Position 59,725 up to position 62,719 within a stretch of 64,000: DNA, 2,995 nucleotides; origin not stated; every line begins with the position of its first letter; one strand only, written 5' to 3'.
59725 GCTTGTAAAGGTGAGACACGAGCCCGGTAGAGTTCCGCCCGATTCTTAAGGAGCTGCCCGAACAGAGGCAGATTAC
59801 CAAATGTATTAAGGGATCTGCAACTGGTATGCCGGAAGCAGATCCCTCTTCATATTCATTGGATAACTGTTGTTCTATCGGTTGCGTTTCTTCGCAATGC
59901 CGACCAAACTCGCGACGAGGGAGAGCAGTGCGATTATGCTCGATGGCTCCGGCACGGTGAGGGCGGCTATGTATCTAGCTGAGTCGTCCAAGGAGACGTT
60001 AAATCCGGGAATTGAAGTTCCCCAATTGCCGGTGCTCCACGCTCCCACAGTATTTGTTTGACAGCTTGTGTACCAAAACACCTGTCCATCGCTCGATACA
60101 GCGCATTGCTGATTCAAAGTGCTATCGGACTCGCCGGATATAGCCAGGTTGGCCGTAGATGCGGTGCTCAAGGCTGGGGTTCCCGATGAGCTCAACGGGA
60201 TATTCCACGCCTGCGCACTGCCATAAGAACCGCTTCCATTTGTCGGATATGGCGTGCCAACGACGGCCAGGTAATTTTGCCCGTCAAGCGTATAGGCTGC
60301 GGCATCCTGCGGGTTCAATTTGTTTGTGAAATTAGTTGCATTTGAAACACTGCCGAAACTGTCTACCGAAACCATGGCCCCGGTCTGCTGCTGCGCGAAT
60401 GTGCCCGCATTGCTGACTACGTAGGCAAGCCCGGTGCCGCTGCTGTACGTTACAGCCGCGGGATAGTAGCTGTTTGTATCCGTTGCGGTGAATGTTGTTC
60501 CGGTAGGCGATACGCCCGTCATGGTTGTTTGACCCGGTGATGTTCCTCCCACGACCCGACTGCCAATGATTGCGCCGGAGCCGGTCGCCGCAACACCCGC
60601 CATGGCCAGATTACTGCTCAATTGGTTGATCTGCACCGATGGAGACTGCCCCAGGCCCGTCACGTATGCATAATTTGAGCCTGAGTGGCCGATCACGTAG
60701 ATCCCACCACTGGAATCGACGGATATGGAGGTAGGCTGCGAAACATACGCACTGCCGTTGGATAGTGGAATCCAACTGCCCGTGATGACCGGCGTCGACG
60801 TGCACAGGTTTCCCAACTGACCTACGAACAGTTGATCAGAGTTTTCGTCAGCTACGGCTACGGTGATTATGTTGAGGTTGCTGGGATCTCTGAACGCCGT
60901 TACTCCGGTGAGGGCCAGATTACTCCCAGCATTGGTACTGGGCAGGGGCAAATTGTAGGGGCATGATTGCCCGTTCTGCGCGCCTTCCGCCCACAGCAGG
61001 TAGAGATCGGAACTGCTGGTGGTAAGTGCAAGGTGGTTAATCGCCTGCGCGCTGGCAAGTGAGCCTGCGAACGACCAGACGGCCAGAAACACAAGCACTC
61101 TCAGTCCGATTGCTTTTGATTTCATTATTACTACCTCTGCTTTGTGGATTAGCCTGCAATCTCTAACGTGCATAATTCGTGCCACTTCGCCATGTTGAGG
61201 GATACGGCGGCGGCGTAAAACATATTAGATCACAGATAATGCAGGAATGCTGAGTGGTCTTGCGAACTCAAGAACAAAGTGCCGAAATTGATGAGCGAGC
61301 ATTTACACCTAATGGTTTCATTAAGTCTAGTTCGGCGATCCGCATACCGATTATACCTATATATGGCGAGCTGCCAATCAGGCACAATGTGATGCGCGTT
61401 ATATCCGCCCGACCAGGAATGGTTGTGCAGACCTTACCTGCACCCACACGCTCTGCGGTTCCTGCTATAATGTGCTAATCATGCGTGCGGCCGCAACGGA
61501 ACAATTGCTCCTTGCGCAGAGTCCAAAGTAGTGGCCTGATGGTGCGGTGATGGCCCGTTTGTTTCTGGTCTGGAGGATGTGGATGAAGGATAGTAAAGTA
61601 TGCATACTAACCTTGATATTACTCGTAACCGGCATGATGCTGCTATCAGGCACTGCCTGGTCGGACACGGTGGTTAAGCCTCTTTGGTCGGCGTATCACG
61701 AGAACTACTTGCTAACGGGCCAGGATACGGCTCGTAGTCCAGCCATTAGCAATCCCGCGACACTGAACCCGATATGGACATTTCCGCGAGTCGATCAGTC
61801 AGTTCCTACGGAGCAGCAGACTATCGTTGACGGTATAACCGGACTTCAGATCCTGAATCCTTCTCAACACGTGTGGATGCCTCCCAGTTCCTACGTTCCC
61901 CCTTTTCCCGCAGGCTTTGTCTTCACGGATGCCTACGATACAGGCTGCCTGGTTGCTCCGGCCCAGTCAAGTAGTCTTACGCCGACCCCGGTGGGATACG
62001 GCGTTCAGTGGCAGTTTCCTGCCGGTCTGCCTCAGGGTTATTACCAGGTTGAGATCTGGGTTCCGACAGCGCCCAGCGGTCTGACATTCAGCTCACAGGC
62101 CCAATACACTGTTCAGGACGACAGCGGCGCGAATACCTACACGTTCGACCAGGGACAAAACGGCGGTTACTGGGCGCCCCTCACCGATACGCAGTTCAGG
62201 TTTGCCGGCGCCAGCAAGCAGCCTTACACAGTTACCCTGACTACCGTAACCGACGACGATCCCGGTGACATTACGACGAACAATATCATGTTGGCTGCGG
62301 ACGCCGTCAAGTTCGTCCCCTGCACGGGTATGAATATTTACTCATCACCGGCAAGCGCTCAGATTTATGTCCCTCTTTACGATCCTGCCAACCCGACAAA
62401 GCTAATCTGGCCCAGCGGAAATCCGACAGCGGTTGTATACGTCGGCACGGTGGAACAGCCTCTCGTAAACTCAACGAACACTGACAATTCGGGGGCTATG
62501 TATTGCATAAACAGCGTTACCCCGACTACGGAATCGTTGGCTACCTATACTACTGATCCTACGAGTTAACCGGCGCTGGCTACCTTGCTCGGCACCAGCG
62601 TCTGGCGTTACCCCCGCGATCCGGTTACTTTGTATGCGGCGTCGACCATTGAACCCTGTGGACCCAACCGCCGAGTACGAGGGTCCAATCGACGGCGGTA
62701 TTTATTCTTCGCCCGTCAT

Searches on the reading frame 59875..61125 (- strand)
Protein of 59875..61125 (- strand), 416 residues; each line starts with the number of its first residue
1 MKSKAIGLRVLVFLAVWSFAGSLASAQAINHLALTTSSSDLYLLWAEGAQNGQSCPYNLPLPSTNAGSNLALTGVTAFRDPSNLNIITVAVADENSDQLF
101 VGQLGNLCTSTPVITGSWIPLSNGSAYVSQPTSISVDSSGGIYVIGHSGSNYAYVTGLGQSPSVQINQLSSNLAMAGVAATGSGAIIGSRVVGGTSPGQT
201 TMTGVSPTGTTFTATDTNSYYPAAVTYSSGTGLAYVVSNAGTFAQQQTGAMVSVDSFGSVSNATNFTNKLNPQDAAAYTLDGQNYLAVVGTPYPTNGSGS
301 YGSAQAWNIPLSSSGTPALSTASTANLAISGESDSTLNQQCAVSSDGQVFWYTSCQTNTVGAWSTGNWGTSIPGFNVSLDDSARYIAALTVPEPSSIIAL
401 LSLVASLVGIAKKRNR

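Call 98: search_protein_families(library=pfam, proteins=[window:59875-61125:-], max_evalue=0.001)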
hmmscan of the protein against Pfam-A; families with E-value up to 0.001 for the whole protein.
window:59875-61125:- (416 aa): 1 family
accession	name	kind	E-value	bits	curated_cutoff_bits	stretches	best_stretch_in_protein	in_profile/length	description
PF06739.17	SBBP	-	0.00015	22.1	20.5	1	125-152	9-37/38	Beta-propeller repeat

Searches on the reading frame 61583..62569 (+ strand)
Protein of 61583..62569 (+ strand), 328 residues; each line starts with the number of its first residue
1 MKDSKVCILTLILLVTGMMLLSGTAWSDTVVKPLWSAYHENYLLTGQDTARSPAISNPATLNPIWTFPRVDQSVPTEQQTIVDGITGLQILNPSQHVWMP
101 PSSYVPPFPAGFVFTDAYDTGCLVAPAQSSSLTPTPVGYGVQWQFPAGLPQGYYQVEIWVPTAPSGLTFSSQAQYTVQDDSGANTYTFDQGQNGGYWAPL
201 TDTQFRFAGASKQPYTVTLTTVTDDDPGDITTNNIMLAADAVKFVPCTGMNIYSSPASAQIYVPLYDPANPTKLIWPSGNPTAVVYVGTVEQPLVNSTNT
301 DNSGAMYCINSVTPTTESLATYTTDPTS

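Call 98: search_protein_families(library=pfam, proteins=[window:61583-62569:+], max_evalue=0.001)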
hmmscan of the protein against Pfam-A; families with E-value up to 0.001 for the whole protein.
window:61583-62569:+ (328 aa): 1 family
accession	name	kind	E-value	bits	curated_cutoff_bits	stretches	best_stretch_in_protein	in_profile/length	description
PF25275.1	Golvesin_C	-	8.3e-09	36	31.6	1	150-245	51-131/132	Golvesin C-terminal domain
